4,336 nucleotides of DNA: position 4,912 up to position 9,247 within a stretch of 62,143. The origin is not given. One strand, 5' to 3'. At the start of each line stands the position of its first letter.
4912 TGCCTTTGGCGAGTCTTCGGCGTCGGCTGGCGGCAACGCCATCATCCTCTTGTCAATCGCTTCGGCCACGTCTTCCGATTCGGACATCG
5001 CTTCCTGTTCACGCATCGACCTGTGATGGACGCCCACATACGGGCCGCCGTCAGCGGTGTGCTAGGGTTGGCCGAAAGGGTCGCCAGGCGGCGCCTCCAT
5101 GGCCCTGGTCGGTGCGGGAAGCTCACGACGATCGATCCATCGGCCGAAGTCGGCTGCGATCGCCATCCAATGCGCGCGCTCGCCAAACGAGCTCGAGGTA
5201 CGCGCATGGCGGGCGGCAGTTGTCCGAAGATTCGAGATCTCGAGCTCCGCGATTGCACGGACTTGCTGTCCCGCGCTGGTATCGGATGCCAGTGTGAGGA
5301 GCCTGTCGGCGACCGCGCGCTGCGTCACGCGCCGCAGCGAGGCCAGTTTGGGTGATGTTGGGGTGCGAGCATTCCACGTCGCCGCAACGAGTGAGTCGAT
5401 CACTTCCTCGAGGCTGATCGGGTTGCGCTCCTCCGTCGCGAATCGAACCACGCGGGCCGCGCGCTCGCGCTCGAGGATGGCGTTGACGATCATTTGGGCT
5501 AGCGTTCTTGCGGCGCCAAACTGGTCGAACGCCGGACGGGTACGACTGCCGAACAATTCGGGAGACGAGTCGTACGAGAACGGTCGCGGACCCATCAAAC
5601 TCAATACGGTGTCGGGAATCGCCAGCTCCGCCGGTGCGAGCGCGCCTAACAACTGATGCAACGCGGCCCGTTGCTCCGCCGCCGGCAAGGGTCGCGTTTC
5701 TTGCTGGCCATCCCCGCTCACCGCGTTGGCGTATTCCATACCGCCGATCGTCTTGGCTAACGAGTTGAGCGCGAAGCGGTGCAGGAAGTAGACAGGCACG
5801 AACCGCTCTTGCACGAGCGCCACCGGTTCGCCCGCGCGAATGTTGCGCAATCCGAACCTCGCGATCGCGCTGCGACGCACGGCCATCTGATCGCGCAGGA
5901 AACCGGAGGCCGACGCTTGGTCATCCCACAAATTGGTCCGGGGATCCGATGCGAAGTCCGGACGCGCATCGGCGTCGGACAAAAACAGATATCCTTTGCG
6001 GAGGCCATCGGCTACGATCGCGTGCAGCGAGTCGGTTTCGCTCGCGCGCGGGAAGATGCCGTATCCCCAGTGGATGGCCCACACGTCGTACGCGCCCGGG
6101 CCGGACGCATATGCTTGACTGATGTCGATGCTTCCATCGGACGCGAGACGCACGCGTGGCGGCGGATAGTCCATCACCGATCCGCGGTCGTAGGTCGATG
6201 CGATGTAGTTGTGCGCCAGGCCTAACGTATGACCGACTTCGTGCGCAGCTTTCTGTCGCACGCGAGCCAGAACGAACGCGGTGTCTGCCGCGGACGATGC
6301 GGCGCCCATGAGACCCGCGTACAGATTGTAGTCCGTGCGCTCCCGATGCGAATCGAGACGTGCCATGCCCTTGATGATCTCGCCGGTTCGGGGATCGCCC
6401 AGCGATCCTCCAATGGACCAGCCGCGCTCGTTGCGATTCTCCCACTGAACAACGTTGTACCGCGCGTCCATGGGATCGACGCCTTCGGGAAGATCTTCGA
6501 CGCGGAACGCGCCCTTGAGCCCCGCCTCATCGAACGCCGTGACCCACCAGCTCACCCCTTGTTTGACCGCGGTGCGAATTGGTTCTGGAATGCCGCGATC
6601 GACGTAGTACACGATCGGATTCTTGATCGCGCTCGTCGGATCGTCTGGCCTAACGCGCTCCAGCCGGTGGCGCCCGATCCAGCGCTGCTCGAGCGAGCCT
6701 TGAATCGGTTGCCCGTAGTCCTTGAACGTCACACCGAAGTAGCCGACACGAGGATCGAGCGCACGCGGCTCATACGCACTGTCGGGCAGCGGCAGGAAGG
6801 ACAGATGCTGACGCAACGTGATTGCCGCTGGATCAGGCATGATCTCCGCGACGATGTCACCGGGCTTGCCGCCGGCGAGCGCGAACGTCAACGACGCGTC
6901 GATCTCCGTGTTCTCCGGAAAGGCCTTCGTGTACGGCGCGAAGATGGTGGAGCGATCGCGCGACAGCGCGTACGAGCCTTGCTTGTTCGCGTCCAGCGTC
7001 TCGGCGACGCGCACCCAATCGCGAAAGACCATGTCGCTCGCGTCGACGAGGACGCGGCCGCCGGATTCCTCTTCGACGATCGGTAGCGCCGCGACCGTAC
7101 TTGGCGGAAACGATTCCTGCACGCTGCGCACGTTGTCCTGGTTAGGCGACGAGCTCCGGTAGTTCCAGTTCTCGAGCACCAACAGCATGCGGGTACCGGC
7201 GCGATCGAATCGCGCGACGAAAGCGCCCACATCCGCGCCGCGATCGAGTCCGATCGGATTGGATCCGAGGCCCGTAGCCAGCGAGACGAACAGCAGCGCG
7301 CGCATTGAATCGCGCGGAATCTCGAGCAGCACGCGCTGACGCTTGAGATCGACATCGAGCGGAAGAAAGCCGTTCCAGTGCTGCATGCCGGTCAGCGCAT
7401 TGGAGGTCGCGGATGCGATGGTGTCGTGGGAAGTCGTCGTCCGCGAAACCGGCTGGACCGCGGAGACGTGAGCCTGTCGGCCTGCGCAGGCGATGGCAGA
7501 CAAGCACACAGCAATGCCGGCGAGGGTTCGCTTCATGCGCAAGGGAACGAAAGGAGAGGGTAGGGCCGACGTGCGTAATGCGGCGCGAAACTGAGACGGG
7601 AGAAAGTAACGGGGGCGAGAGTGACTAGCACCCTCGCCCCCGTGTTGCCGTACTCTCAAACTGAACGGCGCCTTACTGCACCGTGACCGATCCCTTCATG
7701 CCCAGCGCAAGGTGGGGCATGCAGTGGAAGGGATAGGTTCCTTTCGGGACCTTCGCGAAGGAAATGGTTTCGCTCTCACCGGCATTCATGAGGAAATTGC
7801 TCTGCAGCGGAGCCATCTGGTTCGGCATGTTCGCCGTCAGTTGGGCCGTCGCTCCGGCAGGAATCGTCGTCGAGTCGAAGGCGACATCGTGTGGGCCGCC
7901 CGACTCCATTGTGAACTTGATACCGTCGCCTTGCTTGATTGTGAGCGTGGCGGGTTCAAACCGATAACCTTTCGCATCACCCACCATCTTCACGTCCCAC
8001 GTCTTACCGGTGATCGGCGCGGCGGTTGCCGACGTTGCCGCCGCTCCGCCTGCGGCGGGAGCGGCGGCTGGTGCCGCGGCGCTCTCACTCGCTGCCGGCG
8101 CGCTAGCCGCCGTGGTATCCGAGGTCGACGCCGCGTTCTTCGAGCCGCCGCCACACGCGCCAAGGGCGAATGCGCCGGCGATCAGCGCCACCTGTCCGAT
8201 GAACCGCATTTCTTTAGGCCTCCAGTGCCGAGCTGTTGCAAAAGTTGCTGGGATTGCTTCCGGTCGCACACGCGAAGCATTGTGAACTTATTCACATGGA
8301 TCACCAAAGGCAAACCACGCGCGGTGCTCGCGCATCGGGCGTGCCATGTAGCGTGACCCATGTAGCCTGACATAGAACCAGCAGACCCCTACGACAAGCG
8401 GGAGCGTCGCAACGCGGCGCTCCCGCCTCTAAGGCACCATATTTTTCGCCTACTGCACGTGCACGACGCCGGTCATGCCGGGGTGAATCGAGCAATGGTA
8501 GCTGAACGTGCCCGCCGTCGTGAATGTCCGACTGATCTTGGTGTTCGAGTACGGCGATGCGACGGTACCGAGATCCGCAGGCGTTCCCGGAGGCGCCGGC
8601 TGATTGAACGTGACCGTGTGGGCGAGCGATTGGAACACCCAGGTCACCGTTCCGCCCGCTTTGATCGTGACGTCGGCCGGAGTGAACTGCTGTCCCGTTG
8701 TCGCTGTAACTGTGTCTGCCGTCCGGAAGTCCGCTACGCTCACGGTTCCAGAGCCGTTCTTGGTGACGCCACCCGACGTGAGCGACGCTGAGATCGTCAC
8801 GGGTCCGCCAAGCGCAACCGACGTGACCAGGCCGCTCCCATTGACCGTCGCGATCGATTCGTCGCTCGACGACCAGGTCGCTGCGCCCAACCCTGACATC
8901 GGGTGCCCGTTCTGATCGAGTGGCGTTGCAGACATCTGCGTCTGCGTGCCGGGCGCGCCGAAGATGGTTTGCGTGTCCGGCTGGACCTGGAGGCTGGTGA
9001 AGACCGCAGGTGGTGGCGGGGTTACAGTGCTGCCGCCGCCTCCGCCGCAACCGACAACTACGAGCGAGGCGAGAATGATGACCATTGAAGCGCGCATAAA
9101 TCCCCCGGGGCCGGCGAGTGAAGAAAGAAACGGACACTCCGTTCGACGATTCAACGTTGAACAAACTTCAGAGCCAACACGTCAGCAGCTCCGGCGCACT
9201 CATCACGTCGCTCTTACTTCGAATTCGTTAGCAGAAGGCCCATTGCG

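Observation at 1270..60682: Heptamer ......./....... (consensus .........) occurs about once per 1.2 kb and is written into genes on both strands through rare codons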

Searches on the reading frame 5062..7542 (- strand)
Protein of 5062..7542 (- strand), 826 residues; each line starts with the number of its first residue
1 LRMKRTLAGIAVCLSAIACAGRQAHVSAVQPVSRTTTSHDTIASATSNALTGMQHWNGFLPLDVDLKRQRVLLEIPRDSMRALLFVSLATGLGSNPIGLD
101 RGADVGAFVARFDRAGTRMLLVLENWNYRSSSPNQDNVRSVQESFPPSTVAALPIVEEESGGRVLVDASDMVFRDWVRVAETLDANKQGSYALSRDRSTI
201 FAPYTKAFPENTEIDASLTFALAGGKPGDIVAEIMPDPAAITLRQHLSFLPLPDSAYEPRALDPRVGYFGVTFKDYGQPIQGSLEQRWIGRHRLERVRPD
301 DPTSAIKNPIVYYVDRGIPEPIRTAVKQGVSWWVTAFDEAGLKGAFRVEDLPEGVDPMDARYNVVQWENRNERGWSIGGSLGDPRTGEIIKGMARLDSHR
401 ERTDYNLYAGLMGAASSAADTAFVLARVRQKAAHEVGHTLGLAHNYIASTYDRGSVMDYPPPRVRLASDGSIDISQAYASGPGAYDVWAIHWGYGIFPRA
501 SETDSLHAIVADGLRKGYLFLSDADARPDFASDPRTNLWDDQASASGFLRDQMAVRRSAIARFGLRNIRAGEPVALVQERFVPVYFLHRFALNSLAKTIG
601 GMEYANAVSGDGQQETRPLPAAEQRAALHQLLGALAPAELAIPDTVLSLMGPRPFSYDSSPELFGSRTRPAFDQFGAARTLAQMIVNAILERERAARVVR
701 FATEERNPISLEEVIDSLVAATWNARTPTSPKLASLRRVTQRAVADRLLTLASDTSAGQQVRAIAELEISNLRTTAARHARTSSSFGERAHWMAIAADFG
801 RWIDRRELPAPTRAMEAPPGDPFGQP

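Call 8: search_protein_families(library=pfam, proteins=[window:5062-7542:-])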
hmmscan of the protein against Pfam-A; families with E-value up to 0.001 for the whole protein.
window:5062-7542:- (826 aa): 2 families
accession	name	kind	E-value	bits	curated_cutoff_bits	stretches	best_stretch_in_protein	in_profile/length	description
PF16313.11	DUF4953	-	5.4e-60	203.7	24.2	1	419-726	4-313/316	Met-zincin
PF17148.9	DUF5117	-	1.3e-32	113.6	27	1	102-295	1-187/189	Domain of unknown function (DUF5117)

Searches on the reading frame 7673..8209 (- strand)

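Call 8: search_protein_families(library=pfam, proteins=[window:7673-8209:-])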
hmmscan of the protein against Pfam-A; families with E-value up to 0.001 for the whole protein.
window:7673-8209:- (178 aa): 2 families
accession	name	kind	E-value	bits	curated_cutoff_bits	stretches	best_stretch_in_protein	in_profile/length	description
PF00127.26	Copper-bind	-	5e-18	65.8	21.2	1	73-178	3-99/99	Copper binding proteins, plastocyanin/azurin family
PF13473.12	Cupredoxin_1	-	5e-07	30.1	27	1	82-177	30-104/104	Cupredoxin-like domain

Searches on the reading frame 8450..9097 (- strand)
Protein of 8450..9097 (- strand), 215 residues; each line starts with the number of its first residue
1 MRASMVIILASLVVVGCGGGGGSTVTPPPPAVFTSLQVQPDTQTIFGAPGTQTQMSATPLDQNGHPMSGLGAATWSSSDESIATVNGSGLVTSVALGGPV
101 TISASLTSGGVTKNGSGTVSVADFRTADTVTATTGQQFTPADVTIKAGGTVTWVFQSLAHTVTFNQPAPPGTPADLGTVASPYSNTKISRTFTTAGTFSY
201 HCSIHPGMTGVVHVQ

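Call 8: search_protein_families(library=pfam, proteins=[window:8450-9097:-])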
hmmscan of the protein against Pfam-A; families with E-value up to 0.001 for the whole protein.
window:8450-9097:- (215 aa): 2 families
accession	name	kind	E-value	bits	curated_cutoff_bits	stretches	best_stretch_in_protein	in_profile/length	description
PF00127.26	Copper-bind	-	1.7e-08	35.2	21.2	1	134-215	10-99/99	Copper binding proteins, plastocyanin/azurin family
PF02368.24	Big_2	-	2.5e-06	27.8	22.8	1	33-108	2-70/79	Bacterial Ig-like domain (group 2)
